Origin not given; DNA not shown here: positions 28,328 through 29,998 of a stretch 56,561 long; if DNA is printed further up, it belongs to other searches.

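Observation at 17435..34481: Candidate oxidative N-heterocycle (pyrimidine or pyridine-carboxylate) catabolic island with a non-canonical enzyme set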

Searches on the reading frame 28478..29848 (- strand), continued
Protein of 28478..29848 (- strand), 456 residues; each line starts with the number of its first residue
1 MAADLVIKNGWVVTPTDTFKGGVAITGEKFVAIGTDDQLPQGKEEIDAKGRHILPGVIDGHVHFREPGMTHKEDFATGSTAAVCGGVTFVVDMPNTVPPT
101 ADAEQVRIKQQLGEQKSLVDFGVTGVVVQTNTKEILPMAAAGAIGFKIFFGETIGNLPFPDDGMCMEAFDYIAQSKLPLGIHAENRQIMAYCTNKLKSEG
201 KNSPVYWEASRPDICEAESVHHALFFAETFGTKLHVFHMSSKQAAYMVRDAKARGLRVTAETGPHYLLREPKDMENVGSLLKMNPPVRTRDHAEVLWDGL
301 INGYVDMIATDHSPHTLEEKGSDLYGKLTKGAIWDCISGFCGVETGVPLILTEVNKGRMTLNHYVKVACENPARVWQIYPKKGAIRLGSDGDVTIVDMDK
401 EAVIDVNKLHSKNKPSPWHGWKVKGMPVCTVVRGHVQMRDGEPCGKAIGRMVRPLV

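Call 39: search_solved_structures(query=window:28478-29848:-, max_evalue=1e-60, show_alignments=5)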
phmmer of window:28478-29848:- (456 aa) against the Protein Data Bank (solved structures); distinct sequences matched with E-value up to 1e-60: 8.
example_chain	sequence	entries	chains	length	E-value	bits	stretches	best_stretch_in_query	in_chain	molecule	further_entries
1gkr_A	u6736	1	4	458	8.3e-80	272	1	4-443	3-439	NON-ATP DEPENDENT L-SELECTIVE HYDANTOINASE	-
3hm7_A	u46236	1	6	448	1.7e-73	251.2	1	4-440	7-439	Allantoinase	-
1gkp_A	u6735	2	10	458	9.3e-64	219.1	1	5-453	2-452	HYDANTOINASE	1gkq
1nfg_A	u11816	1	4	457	3.4e-63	217.2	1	4-446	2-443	D-hydantoinase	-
3mpg_A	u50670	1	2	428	1.2e-62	215.5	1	40-437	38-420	Dihydroorotase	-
4yiw_A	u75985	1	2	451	1.3e-62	215.4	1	40-437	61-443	Dihydroorotase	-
8hfd_A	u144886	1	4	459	3.1e-61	210.8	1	1-436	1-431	Allantoinase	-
3e74_A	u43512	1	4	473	3.7e-61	210.5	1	1-436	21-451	Allantoinase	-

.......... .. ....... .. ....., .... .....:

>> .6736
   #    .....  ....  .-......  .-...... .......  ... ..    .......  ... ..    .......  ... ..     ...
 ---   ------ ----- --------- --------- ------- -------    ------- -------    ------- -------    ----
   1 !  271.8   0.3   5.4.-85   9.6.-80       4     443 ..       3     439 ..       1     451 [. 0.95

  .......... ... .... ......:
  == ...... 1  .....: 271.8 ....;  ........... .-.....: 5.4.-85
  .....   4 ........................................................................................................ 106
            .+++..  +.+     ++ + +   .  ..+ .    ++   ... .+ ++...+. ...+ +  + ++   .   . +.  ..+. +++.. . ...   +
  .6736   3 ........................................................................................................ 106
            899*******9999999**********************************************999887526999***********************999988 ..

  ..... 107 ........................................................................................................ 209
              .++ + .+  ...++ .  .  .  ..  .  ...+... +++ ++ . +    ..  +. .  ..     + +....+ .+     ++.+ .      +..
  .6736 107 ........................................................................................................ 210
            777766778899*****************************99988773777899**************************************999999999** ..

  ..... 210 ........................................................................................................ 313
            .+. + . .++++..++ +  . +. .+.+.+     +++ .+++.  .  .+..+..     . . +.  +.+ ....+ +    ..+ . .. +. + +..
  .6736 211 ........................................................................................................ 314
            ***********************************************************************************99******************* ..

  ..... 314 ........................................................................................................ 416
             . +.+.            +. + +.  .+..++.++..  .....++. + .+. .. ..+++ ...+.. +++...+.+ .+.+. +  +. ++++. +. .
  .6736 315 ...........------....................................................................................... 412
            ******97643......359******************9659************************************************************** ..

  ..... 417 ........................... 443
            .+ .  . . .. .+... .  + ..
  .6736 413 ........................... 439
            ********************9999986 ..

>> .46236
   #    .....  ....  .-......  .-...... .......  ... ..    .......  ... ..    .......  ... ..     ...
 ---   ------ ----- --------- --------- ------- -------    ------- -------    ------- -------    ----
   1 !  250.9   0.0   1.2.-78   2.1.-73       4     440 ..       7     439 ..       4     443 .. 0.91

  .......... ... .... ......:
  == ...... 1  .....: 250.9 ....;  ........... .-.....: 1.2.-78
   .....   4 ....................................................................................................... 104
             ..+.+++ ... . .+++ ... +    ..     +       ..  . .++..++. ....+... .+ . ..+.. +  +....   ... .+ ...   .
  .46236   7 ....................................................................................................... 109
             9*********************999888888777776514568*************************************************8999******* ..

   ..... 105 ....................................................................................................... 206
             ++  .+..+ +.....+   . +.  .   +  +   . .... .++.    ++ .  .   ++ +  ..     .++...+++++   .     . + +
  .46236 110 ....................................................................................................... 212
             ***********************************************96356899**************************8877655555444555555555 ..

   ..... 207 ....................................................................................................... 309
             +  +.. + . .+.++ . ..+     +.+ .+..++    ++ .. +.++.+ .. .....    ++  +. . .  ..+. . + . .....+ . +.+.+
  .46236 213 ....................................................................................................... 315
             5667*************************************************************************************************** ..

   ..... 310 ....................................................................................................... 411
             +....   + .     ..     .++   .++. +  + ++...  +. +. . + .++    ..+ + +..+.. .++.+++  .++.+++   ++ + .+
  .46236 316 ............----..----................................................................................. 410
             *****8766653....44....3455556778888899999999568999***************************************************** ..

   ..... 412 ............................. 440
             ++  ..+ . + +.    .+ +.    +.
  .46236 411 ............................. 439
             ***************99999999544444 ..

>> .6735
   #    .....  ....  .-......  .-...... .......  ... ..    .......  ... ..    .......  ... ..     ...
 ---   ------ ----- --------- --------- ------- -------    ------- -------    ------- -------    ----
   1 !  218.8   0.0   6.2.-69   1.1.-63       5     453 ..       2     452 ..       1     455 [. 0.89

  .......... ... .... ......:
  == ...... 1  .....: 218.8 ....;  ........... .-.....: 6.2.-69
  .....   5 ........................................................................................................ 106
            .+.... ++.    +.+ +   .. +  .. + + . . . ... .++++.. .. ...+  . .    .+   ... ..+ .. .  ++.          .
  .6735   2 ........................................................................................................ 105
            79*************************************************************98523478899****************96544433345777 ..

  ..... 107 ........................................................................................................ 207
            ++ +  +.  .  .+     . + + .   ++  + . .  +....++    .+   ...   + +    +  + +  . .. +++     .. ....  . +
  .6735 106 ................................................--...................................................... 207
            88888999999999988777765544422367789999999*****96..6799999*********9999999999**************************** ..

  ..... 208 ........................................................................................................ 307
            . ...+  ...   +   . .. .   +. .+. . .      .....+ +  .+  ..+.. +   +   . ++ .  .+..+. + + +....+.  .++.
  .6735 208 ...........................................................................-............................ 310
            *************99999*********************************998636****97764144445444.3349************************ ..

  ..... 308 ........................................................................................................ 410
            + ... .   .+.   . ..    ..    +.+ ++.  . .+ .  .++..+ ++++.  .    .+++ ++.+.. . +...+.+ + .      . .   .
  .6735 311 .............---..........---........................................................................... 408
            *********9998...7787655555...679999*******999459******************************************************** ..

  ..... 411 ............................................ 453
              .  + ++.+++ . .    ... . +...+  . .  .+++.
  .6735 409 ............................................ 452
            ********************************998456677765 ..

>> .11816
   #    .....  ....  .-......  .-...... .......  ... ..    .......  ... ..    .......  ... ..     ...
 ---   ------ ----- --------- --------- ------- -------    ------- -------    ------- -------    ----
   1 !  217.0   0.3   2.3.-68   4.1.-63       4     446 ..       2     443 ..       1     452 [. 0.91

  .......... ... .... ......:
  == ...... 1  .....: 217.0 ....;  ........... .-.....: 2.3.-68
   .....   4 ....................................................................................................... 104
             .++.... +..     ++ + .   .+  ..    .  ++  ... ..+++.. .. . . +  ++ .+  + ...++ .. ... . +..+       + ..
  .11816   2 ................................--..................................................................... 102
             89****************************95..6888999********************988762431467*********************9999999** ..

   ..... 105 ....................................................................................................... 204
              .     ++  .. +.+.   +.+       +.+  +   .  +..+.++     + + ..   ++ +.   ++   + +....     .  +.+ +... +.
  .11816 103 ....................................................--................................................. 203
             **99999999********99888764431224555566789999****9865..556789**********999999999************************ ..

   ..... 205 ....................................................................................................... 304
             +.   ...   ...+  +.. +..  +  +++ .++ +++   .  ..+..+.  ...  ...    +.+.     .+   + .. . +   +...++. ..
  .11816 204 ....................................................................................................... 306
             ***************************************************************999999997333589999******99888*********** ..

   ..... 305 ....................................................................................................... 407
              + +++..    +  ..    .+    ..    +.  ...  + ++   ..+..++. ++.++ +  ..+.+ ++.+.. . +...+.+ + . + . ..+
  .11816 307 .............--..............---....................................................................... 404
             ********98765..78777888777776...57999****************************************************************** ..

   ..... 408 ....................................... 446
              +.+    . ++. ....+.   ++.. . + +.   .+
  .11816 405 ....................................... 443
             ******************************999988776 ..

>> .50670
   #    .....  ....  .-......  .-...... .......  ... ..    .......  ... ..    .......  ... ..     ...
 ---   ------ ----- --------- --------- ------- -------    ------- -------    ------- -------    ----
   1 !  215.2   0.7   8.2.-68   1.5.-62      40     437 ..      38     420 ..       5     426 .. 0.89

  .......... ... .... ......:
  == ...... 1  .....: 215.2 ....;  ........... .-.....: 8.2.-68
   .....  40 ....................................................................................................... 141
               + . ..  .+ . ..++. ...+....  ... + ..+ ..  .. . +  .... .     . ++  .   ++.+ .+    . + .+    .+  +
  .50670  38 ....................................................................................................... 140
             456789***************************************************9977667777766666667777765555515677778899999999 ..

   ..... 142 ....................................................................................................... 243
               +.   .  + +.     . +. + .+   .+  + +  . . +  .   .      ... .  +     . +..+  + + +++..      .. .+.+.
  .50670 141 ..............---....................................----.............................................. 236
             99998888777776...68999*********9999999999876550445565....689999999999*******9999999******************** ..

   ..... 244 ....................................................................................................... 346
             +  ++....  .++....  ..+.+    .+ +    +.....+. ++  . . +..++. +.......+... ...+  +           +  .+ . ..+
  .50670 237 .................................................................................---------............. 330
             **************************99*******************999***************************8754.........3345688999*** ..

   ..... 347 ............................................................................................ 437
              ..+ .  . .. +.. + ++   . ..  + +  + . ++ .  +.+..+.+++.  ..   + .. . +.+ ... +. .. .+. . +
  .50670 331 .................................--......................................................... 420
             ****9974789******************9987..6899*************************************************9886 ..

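Call 53: search_dna_similar(query=window:28478-29848:-, collection=plasmids, mode=protein, max_rows=30, max_evalue=1e-50)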
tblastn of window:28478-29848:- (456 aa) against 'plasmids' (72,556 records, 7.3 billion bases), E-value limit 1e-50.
Records with a match: 178; places in all: 186; records where one place covers at least 80% of the query: 178.
Best place of each record, by identity: <60% 178.
By first word of the organism name: Sinorhizobium 28; Azospirillum 13; Aminobacter 11; Rhizobium 11; Deinococcus 10; Clostridium 10; Paraburkholderia 7; Escherichia 6; Variovorax 5; Haloterrigena 4; and 47 more.
By predicted mobility (MOB-suite, as given by PLSDB): non-mobilizable 133; conjugative 33; mobilizable 12.
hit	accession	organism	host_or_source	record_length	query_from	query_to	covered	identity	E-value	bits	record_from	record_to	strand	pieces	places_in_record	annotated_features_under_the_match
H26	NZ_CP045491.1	Natronorubrum aibiense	single cell,Xinjiang Aibi Salt Lake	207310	1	447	98%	44.4%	3e-102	341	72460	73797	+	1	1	allB: allantoinase AllB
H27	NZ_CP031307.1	Natronorubrum bangense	Cell culture,The Bange salt-alkaline ...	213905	1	447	98%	44.4%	4e-102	341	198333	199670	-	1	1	allB: allantoinase AllB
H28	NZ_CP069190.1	Haloterrigena salifodinae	Salt Microbe,Salt Mine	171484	1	447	98%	43.8%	9e-103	343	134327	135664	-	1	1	dihydroorotase family protein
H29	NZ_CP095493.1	Halosolutus gelatinilyticus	cell culture,saline soil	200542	1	446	98%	43.9%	7e-102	340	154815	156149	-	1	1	allB: allantoinase AllB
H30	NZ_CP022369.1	Azospirillum sp. TSH58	single cell,paddy soils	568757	3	441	96%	44.4%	6e-110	363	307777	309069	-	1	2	allB: allantoinase AllB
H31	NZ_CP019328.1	Natronorubrum daqingense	-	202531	1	447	98%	43.6%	3e-98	330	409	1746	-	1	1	allB: allantoinase AllB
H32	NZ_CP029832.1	Azospirillum ramasamyi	single cell,Cow dung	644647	4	441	96%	44.3%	5e-110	364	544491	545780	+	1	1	dihydroorotase family protein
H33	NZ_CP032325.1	Azospirillum argentinense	soil sample,Agricultural field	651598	3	441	96%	44.2%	3e-110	364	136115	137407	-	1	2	dihydroorotase family protein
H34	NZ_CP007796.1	Azospirillum argentinense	Triticum aestivum L.,Root,wheat ...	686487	3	441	96%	44.2%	8e-110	363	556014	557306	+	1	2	allB: allantoinase AllB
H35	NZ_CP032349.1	Azospirillum brasilense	soil sample,Agricultural field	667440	3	441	96%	44.2%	1e-109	363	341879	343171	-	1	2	dihydroorotase family protein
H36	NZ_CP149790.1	Haloterrigena sp. KLK7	cell culture,salt lake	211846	1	447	98%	43.3%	4e-101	338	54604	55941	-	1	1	allB: allantoinase AllB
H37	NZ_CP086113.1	Skermanella rosea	single cell,hydrocarbon-contaminated ...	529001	3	451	98%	43.1%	1e-113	374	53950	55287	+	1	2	allB: allantoinase AllB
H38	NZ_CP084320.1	Haloterrigena alkaliphila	Salt lake,Salt lake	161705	1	447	98%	43.1%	1e-99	334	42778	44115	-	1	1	allB: allantoinase AllB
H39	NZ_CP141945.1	Novosphingobium sp. RL4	Rheum palmatum L.,Single ...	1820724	1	449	98%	42.3%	7e-101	337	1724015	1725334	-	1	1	none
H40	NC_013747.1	Haloterrigena turkmenica DSM 5511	-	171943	1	447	98%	42.4%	6e-101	338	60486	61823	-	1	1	allB: allantoinase AllB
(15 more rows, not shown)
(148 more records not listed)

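Call 54: get_annotated_region(hit=H33, flank=10000)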
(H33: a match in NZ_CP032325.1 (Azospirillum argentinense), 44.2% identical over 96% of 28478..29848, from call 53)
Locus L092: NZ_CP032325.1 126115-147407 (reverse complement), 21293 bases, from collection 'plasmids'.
description: Azospirillum argentinense strain MTCC4035 plasmid p4, complete sequence
organism: Azospirillum argentinense (NCBI taxid 2970906)
taxonomy: Bacteria; Pseudomonadota; Alphaproteobacteria; Rhodospirillales; Azospirillaceae; Azospirillum; Azospirillum argentinense
host: -; source: soil sample,Agricultural field; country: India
typing (MOB-suite, as given by PLSDB): non-mobilizable
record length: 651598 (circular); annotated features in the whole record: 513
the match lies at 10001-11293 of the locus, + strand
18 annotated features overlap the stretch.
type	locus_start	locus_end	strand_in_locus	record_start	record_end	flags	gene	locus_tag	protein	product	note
CDS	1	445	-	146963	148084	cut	-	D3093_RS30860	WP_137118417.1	ABC transporter permease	-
CDS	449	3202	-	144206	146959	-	rbbA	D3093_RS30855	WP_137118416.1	ribosome-associated ATPase/putative transporter RbbA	GO:0055085 - transmembrane transport [Evidence IEA]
CDS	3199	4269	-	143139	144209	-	-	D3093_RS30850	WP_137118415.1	HlyD family efflux transporter periplasmic adaptor subunit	-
CDS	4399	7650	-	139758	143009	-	-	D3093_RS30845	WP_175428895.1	multidrug efflux RND transporter permease subunit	GO:0055085 - transmembrane transport [Evidence IEA]; GO:0042908 - xenobiotic transport [Evidence IEA]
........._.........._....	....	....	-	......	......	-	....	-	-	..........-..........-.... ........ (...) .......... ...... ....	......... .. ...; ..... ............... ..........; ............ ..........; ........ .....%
CDS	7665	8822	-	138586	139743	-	-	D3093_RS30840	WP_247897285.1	efflux RND transporter periplasmic adaptor subunit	GO:0006810 - transport [Evidence IEA]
CDS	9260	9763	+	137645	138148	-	-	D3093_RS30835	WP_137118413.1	hypothetical protein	-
CDS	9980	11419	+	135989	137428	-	-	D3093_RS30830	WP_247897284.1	dihydroorotase family protein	-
CDS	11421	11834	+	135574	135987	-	-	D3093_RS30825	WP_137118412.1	DUF3830 family protein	-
CDS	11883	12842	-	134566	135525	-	-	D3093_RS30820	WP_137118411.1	acetamidase/formamidase family protein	-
CDS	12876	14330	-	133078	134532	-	-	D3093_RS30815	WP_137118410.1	amidohydrolase family protein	-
CDS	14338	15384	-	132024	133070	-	-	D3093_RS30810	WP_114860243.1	ABC transporter substrate-binding protein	-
CDS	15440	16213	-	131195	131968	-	-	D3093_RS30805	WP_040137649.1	ABC transporter permease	-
CDS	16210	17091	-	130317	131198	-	-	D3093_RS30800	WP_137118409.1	ABC transporter ATP-binding protein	-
CDS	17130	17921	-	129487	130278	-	-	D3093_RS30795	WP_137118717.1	SDR family NAD(P)-dependent oxidoreductase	-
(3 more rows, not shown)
